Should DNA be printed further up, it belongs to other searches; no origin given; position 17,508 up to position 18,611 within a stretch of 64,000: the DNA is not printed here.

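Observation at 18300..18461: Aldolase C-terminal tail: a four-Cys motif followed by an encapsulation-peptide-like helix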

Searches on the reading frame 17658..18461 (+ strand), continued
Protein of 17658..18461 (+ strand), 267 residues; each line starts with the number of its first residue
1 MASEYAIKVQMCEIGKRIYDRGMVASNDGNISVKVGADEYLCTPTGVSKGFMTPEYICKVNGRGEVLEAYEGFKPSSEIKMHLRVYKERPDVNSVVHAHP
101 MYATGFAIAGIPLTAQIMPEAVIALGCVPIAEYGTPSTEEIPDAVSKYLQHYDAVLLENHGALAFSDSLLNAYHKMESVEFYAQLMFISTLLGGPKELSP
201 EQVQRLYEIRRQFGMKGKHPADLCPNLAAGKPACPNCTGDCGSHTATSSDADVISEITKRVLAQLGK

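Call 61: find_homologous_proteins(query=P0203, max_evalue=1e-20)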
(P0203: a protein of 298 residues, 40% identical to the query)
Query P0203 (298 aa): 497 proteins with E <= 1e-20 among 2144 candidates; the best 120 are listed.
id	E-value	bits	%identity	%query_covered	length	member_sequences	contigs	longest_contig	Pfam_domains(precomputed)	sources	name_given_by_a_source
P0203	2.6e-200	683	100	100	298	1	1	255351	PF00596.28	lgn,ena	-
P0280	1.7e-148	512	76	98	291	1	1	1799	PF00596.28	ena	-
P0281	1.6e-144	499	75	98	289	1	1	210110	PF00596.28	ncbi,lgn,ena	-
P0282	6.4e-139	481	71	100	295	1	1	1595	PF00596.28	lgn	-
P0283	5.6e-134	465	69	99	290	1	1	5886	PF00596.28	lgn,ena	-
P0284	1.4e-133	463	69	99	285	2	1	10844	PF00596.28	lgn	-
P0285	7.3e-132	458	68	98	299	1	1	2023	PF00596.28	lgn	-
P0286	4.3e-100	353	55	96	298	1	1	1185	PF00596.28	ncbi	-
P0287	8.7e-99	349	55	96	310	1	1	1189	PF00596.28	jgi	jgi:L-fuculose-phosphate aldolase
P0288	1.2e-97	345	65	77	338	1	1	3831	PF00596.28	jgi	jgi:L-fuculose-phosphate aldolase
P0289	1.1e-96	342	51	96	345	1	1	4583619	PF00596.28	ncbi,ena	-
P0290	3.2e-93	331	52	96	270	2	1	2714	PF00596.28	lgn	-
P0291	3.7e-93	331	50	97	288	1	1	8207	PF00596.28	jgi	-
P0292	6.9e-93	330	49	97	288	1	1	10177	PF00596.28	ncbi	-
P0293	9.3e-93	329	62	75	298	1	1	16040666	PF00596.28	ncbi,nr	ncbi:Ribulose-5-phosphate 4-epimerase [Minicystis rosea]|nr:Ribulose-5-phosphate 4-epimerase [Minicy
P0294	1.2e-92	329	64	75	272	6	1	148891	PF00596.28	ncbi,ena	-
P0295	2.3e-92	328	61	78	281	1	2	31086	PF00596.28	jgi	jgi:L-fuculose-phosphate aldolase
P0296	6.4e-91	323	61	76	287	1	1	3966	PF00596.28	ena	-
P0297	8.3e-91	323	50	96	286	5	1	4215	PF00596.28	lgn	-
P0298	8.5e-91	323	62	75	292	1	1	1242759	PF00596.28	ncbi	ncbi:MAG: class II aldolase/adducin family protein [Minicystis sp.]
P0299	1.1e-90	323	61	78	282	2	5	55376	PF00596.28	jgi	jgi:L-fuculose-phosphate aldolase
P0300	1.5e-90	322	61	76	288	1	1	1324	PF00596.28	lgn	-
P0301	1.6e-90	322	60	80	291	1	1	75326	PF00596.28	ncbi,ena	-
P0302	1.8e-90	322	63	76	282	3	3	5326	PF00596.28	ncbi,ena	-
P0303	2.7e-90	321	61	76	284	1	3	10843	PF00596.28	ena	-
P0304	9.8e-90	319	49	97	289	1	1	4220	PF00596.28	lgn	-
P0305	1.0e-89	319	60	77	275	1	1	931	PF00596.28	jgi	jgi:L-fuculose-phosphate aldolase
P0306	1.5e-89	319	56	86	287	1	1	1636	PF00596.28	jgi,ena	jgi:L-fuculose-phosphate aldolase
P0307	1.8e-89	319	52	98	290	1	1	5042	PF00596.28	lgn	-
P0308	2.7e-89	318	61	76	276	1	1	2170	PF00596.28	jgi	jgi:L-fuculose-phosphate aldolase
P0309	3.0e-89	318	59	78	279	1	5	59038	PF00596.28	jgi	jgi:L-fuculose-phosphate aldolase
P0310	3.5e-89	318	59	77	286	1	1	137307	PF00596.28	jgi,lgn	jgi:L-fuculose-phosphate aldolase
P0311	4.0e-89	317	52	97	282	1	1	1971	PF00596.28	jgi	jgi:L-fuculose-phosphate aldolase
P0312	6.3e-89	317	59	80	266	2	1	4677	PF00596.28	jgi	jgi:L-fuculose-phosphate aldolase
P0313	1.5e-88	316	60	76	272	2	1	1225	PF00596.28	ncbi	-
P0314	2.0e-88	315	59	76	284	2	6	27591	PF00596.28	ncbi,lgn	-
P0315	2.1e-88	315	60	77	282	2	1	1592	PF00596.28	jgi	jgi:L-fuculose-phosphate aldolase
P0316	2.6e-88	315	59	81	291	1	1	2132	PF00596.28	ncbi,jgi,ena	jgi:L-fuculose-phosphate aldolase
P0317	2.9e-88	315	53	91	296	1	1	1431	PF00596.28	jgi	jgi:L-fuculose-phosphate aldolase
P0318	3.6e-88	314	58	80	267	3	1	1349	PF00596.28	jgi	jgi:L-fuculose-phosphate aldolase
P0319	5.1e-88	314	54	82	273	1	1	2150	PF00596.28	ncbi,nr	ncbi:MAG: class II aldolase/adducin family protein [Nitrospinae bacterium]|nr:class II aldolase/addu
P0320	6.2e-88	314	60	74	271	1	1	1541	PF00596.28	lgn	-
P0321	6.5e-88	313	57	81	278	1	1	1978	PF00596.28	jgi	jgi:L-fuculose-phosphate aldolase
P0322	6.8e-88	313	59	76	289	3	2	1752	PF00596.28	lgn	-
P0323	7.9e-88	313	56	82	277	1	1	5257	PF00596.28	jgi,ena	-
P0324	1.0e-87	313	58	76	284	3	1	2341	PF00596.28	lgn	-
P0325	1.1e-87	313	60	77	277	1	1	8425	PF00596.28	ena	-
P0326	1.3e-87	312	58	77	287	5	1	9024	PF00596.28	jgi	jgi:L-fuculose-phosphate aldolase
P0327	1.5e-87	312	61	74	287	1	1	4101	PF00596.28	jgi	jgi:L-fuculose-phosphate aldolase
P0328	1.9e-87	312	59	76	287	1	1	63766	PF00596.28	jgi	jgi:L-fuculose-phosphate aldolase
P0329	2.2e-87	312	58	77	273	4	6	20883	PF00596.28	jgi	jgi:L-fuculose-phosphate aldolase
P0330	2.3e-87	312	61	76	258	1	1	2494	PF00596.28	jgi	-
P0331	2.4e-87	312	60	75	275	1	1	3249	PF00596.28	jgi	jgi:L-fuculose-phosphate aldolase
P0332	2.7e-87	311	59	76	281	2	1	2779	PF00596.28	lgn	-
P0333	2.9e-87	311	51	96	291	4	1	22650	PF00596.28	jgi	jgi:L-fuculose-phosphate aldolase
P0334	3.3e-87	311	57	80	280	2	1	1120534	PF00596.28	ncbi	-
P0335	3.4e-87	311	59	76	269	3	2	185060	PF00596.28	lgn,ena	-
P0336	5.0e-87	311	61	74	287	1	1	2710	PF00596.28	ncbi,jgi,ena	jgi:L-fuculose-phosphate aldolase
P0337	5.9e-87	310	59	78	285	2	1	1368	PF00596.28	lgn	-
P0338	6.3e-87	310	59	76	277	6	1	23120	PF00596.28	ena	-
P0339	8.5e-87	310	53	87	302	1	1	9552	PF00596.28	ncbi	-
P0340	8.6e-87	310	61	74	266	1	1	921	PF00596.28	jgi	jgi:L-fuculose-phosphate aldolase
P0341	9.0e-87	310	61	74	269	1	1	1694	PF00596.28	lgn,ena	-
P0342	1.3e-86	309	56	81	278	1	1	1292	PF00596.28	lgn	-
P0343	1.6e-86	309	60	74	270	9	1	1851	PF00596.28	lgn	-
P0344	1.9e-86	309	60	76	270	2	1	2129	PF00596.28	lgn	-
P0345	2.0e-86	309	56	82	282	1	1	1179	PF00596.28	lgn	-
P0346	2.7e-86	308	59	79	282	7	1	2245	PF00596.28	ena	-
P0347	3.7e-86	308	58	75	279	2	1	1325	PF00596.28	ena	-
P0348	4.5e-86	307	59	78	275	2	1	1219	PF00596.28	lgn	-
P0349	5.2e-86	307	58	76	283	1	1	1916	PF00596.28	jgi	jgi:L-fuculose-phosphate aldolase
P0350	5.4e-86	307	61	74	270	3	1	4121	PF00596.28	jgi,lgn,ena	-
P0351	6.6e-86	307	61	74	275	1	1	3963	PF00596.28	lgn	-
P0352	8.6e-86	307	61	74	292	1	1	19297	PF00596.28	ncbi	-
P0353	1.2e-85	306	58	77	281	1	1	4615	PF00596.28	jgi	jgi:L-fuculose-phosphate aldolase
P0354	1.2e-85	306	58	76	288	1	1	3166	PF00596.28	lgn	-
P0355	1.2e-85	306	61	74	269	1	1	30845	PF00596.28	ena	-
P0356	1.3e-85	306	58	78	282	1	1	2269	PF00596.28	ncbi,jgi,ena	jgi:L-fuculose-phosphate aldolase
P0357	1.4e-85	306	51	96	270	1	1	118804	PF00596.28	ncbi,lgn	-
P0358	1.5e-85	306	58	76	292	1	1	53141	PF00596.28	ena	-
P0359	1.7e-85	306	56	81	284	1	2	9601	PF00596.28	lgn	-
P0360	1.7e-85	306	58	76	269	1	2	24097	PF00596.28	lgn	-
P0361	1.8e-85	305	61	74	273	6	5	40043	PF00596.28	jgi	jgi:L-fuculose-phosphate aldolase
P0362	2.2e-85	305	48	96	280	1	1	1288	PF00596.28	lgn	-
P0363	2.8e-85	305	49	92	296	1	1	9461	PF00596.28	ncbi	-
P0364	3.1e-85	305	59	74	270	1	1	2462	PF00596.28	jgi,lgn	jgi:L-fuculose-phosphate aldolase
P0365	5.2e-85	304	53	85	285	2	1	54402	PF00596.28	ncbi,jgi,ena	jgi:L-fuculose-phosphate aldolase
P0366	5.6e-85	304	57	77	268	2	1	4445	PF00596.28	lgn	-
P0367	5.7e-85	304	57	80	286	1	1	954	PF00596.28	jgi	jgi:L-fuculose-phosphate aldolase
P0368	5.9e-85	304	55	90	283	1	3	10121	PF00596.28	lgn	-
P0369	6.5e-85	304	53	87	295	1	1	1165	PF00596.28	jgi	jgi:L-fuculose-phosphate aldolase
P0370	7.4e-85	303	59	74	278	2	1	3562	PF00596.28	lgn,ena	-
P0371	7.9e-85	303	59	76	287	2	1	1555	PF00596.28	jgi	jgi:L-fuculose-phosphate aldolase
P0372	8.4e-85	303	60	74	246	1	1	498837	PF00596.28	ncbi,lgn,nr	ncbi:MAG: class II aldolase/adducin family protein [Deltaproteobacteria bacterium]|nr:class II aldol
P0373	8.4e-85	303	56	81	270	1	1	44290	PF00596.28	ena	-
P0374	9.4e-85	303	58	76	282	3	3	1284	PF00596.28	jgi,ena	jgi:L-fuculose-phosphate aldolase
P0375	1.1e-84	303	53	96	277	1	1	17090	PF00596.28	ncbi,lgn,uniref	ncbi:Ribulose-5-phosphate 4-epimerase and related epimerases and aldolases [hydrothermal vent metage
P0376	1.3e-84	303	61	74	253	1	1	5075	PF00596.28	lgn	-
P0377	3.1e-84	301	58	79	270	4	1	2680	PF00596.28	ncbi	-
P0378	6.9e-84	300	58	76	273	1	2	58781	PF00596.28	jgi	jgi:L-fuculose-phosphate aldolase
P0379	8.2e-84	300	55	81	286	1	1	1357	PF00596.28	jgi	jgi:L-fuculose-phosphate aldolase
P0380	9.1e-84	300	52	96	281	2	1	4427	PF00596.28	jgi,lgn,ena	-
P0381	1.1e-83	300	54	92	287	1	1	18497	PF00596.28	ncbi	-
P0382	1.1e-83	300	59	76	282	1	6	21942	PF00596.28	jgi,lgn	-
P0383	1.3e-83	299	62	71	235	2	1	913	PF00596.28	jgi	jgi:L-fuculose-phosphate aldolase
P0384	1.4e-83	299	59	76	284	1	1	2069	PF00596.28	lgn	-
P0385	2.3e-83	299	51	94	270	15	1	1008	PF00596.28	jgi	jgi:L-fuculose-phosphate aldolase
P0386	2.8e-83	298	60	74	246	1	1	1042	PF00596.28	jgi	jgi:L-fuculose-phosphate aldolase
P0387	2.8e-83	298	58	76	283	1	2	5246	PF00596.28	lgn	-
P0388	2.9e-83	298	58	77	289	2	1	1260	PF00596.28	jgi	jgi:L-fuculose-phosphate aldolase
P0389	4.6e-83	298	58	74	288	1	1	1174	PF00596.28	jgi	jgi:L-fuculose-phosphate aldolase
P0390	6.6e-83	297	59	74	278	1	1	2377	PF00596.28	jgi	jgi:L-fuculose-phosphate aldolase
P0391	9.5e-83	297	50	99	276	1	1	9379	PF00596.28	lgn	-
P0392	1.2e-82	296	49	96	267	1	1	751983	PF00596.28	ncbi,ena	-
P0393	1.4e-82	296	56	81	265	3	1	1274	PF00596.28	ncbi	-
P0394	1.8e-82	296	53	89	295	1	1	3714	PF00596.28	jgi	jgi:L-fuculose-phosphate aldolase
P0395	2.4e-82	295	55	82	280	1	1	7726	PF00596.28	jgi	-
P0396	5.2e-82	294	56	77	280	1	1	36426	PF00596.28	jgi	jgi:L-fuculose-phosphate aldolase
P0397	6.2e-82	294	53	81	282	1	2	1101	PF00596.28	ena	-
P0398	6.7e-82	294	56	80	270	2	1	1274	PF00596.28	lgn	-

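Call 62: find_homologous_proteins(query=P0200, max_evalue=1e-20)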
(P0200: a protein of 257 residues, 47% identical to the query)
Query P0200 (257 aa): 7595 proteins with E <= 1e-20 among 8000 candidates; the best 120 are listed.
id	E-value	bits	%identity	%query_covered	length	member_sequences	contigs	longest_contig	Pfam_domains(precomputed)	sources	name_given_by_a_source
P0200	8.9e-166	568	100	100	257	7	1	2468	PF00596.28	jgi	-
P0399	1.8e-149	514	90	100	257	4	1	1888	PF00596.28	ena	-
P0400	5.3e-145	499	89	99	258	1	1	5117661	PF00596.28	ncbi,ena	-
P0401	4.6e-117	408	72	98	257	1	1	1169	PF00596.28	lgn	-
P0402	8.0e-116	404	72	98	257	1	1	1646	PF00596.28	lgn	-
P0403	8.1e-116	404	72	98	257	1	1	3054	PF00596.28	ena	-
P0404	8.3e-116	404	72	98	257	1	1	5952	PF00596.28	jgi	jgi:L-fuculose-phosphate aldolase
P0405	2.6e-114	399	71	98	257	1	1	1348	PF00596.28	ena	-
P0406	1.7e-113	396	71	98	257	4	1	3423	PF00596.28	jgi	jgi:L-fuculose-phosphate aldolase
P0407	2.3e-113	396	72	98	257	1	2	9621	PF00596.28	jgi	-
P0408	1.1e-111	390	71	98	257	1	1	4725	PF00596.28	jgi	jgi:L-fuculose-phosphate aldolase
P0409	1.7e-111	390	71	97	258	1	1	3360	PF00596.28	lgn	-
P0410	2.0e-111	389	70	98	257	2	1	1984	PF00596.28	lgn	-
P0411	2.5e-111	389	69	98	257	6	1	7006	PF00596.28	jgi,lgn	-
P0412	1.2e-110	387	69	97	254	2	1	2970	PF00596.28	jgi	jgi:L-fuculose-phosphate aldolase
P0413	3.4e-110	385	68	98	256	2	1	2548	PF00596.28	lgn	-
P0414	5.8e-110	385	67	99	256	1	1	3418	PF00596.28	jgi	jgi:L-fuculose-phosphate aldolase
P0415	1.7e-109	383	70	97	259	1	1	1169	PF00596.28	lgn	-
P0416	9.3e-109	381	66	99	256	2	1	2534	PF00596.28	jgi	jgi:L-fuculose-phosphate aldolase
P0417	3.5e-108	379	68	98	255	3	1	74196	PF00596.28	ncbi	-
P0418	5.1e-108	378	69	97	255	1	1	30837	PF00596.28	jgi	jgi:L-fuculose-phosphate aldolase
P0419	8.1e-108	378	69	97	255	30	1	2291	PF00596.28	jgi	jgi:L-fuculose-phosphate aldolase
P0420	2.1e-107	376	67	98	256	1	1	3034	PF00596.28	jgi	jgi:L-fuculose-phosphate aldolase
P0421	4.9e-107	375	68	96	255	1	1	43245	PF00596.28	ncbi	-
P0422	5.7e-107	375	69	96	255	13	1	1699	PF00596.28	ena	-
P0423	7.9e-107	374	68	98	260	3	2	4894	PF00596.28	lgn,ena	-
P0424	8.9e-107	374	66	98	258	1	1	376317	PF00596.28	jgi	jgi:L-fuculose-phosphate aldolase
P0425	9.6e-107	374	69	96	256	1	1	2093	PF00596.28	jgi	-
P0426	2.3e-106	373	68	98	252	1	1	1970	PF00596.28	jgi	jgi:L-fuculose-phosphate aldolase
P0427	5.0e-106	372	65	98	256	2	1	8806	PF00596.28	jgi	-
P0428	7.5e-106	371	66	96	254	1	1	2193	PF00596.28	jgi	jgi:L-fuculose-phosphate aldolase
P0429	8.8e-106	371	67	97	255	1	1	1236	PF00596.28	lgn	-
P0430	1.3e-105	370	69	96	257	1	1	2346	PF00596.28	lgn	-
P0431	1.7e-105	370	67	98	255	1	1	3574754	PF00596.28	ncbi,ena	-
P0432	1.9e-105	370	68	96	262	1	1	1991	PF00596.28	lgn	-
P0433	1.9e-105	370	65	100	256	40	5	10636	PF00596.28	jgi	jgi:L-fuculose-phosphate aldolase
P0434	2.9e-105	369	67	98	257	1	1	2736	PF00596.28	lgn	-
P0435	1.1e-104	367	68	96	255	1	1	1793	PF00596.28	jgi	jgi:L-fuculose-phosphate aldolase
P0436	1.9e-104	367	69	96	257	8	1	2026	PF00596.28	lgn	-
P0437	5.1e-104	365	66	98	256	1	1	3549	PF00596.28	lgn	-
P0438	5.2e-104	365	67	97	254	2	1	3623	PF00596.28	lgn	-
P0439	8.8e-104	364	67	96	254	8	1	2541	PF00596.28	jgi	-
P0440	1.5e-103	364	65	96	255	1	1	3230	PF00596.28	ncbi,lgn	-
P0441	1.6e-103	364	65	98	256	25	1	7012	PF00596.28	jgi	jgi:L-fuculose-phosphate aldolase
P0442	1.8e-103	363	66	97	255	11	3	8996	PF00596.28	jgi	jgi:L-fuculose-phosphate aldolase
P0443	2.7e-103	363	64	100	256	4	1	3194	PF00596.28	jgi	jgi:L-fuculose-phosphate aldolase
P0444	3.0e-103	363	64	100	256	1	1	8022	PF00596.28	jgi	jgi:L-fuculose-phosphate aldolase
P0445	3.2e-103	363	68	99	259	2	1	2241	PF00596.28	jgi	jgi:L-fuculose-phosphate aldolase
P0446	5.8e-103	362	66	99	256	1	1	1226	PF00596.28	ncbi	-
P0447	2.4e-102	360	65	97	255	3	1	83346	PF00596.28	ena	-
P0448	1.0e-101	358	67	96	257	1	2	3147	PF00596.28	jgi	jgi:L-fuculose-phosphate aldolase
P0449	2.5e-101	356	66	96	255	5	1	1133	PF00596.28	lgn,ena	-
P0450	3.0e-101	356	66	98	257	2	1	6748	PF00596.28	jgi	jgi:L-fuculose-phosphate aldolase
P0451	3.0e-101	356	66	98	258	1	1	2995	PF00596.28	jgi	jgi:L-fuculose-phosphate aldolase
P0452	3.2e-101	356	68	98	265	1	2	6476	PF00596.28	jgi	jgi:L-fuculose-phosphate aldolase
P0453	8.5e-101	355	65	100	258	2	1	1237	PF00596.28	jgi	-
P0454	6.6e-100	352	65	98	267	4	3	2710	PF00596.28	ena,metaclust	metaclust:\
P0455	8.9e-100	351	68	98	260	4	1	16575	PF00596.28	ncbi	ncbi:MAG TPA: class II aldolase/adducin family protein [Vicinamibacteria bacterium]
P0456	2.6e-99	350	67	98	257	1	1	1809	PF00596.28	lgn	-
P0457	6.3e-99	349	65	98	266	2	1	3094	PF00596.28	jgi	-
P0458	6.4e-99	348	66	97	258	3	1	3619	PF00596.28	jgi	jgi:L-fuculose-phosphate aldolase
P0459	9.6e-99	348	64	96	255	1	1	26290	PF00596.28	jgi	jgi:L-fuculose-phosphate aldolase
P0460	2.2e-98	347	63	97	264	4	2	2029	PF00596.28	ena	-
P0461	2.9e-98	346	68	98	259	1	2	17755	PF00596.28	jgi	jgi:L-fuculose-phosphate aldolase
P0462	4.2e-98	346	62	98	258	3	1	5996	PF00596.28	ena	-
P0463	4.6e-98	346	66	98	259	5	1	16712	PF00596.28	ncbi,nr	ncbi:MAG TPA: class II aldolase/adducin family protein [Vicinamibacteria bacterium]|nr:class II aldo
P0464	5.0e-98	346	66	98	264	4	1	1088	PF00596.28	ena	-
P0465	8.1e-98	345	64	97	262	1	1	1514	PF00596.28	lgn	-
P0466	1.6e-97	344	63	100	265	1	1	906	PF00596.28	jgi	-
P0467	2.6e-97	343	62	99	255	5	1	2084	PF00596.28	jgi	-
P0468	3.1e-97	343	65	96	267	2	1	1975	PF00596.28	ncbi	-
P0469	3.6e-97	343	71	85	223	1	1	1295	PF00596.28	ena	-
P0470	6.7e-97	342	63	98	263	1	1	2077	PF00596.28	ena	-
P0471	1.2e-96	341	66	97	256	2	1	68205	PF00596.28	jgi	jgi:L-fuculose-phosphate aldolase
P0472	1.5e-96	341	67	96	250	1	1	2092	PF00596.28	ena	-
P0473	1.9e-96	340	65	98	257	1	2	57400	PF00596.28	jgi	-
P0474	1.9e-96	340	64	98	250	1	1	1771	PF00596.28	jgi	jgi:L-fuculose-phosphate aldolase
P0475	2.4e-96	340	64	98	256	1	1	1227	PF00596.28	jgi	jgi:L-fuculose-phosphate aldolase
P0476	2.5e-96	340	63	98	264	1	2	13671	PF00596.28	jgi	jgi:L-fuculose-phosphate aldolase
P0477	2.9e-96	340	65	96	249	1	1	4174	PF00596.28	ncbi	-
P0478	6.9e-96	339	64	98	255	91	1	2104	PF00596.28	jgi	jgi:L-fuculose-phosphate aldolase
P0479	8.1e-96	338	64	98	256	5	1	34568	PF00596.28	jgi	jgi:L-fuculose-phosphate aldolase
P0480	1.1e-95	338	64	98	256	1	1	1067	PF00596.28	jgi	jgi:L-fuculose-phosphate aldolase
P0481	1.2e-95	338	61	98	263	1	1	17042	PF00596.28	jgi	jgi:L-fuculose-phosphate aldolase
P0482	1.8e-95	337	63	98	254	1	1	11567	PF00596.28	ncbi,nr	ncbi:MAG TPA: class II aldolase/adducin family protein [Vicinamibacteria bacterium]|nr:class II aldo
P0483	1.9e-95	337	64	96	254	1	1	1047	PF00596.28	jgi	jgi:L-fuculose-phosphate aldolase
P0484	2.0e-95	337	63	98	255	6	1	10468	PF00596.28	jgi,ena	-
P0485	2.8e-95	337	62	96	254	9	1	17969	PF00596.28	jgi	jgi:L-fuculose-phosphate aldolase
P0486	3.3e-95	336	62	96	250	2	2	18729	PF00596.28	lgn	-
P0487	4.1e-95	336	63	98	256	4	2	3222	PF00596.28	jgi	jgi:L-fuculose-phosphate aldolase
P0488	4.4e-95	336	64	97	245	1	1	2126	PF00596.28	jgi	jgi:L-fuculose-phosphate aldolase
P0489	6.3e-95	335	63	97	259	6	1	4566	PF00596.28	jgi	jgi:L-fuculose-phosphate aldolase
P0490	6.9e-95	335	63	98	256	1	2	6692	PF00596.28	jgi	jgi:L-fuculose-phosphate aldolase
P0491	7.0e-95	335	65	97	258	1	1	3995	PF00596.28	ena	-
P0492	7.0e-95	335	64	96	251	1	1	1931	PF00596.28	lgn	-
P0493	8.3e-95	335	64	96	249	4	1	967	PF00596.28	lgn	-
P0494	8.6e-95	335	64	97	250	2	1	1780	PF00596.28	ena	-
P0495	9.0e-95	335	61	98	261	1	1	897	PF00596.28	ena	-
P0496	9.1e-95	335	64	96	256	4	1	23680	PF00596.28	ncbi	-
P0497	9.3e-95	335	63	97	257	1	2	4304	PF00596.28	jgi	jgi:L-fuculose-phosphate aldolase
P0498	1.1e-94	335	71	83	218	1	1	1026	PF00596.28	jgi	jgi:L-fuculose-phosphate aldolase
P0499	1.2e-94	334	66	96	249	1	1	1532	PF00596.28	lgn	-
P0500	1.4e-94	334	63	98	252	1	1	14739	PF00596.28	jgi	jgi:L-fuculose-phosphate aldolase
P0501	2.1e-94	334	62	98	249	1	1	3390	PF00596.28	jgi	jgi:L-fuculose-phosphate aldolase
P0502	2.5e-94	333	62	96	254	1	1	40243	PF00596.28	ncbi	-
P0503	2.5e-94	333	64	96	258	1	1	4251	PF00596.28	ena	-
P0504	3.4e-94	333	62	98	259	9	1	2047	PF00596.28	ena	-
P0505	3.5e-94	333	63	97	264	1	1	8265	PF00596.28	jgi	jgi:L-fuculose-phosphate aldolase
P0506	4.2e-94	333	63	96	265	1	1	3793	PF00596.28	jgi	jgi:L-fuculose-phosphate aldolase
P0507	5.0e-94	332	62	98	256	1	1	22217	PF00596.28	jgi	jgi:L-fuculose-phosphate aldolase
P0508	5.3e-94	332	64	96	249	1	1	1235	PF00596.28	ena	-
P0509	5.7e-94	332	63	97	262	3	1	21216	PF00596.28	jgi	jgi:L-fuculose-phosphate aldolase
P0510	6.2e-94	332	64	96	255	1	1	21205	PF00596.28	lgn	-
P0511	6.7e-94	332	62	98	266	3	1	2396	PF00596.28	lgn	-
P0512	8.0e-94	332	62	97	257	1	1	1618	PF00596.28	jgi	jgi:L-fuculose-phosphate aldolase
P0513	8.6e-94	332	63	96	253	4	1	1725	PF00596.28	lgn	-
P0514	1.1e-93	331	63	97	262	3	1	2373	PF00596.28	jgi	jgi:L-fuculose-phosphate aldolase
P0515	1.2e-93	331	62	98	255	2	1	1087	PF00596.28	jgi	jgi:L-fuculose-phosphate aldolase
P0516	1.5e-93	331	62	97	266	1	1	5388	PF00596.28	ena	-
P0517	1.5e-93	331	61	98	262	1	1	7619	PF00596.28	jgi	jgi:L-fuculose-phosphate aldolase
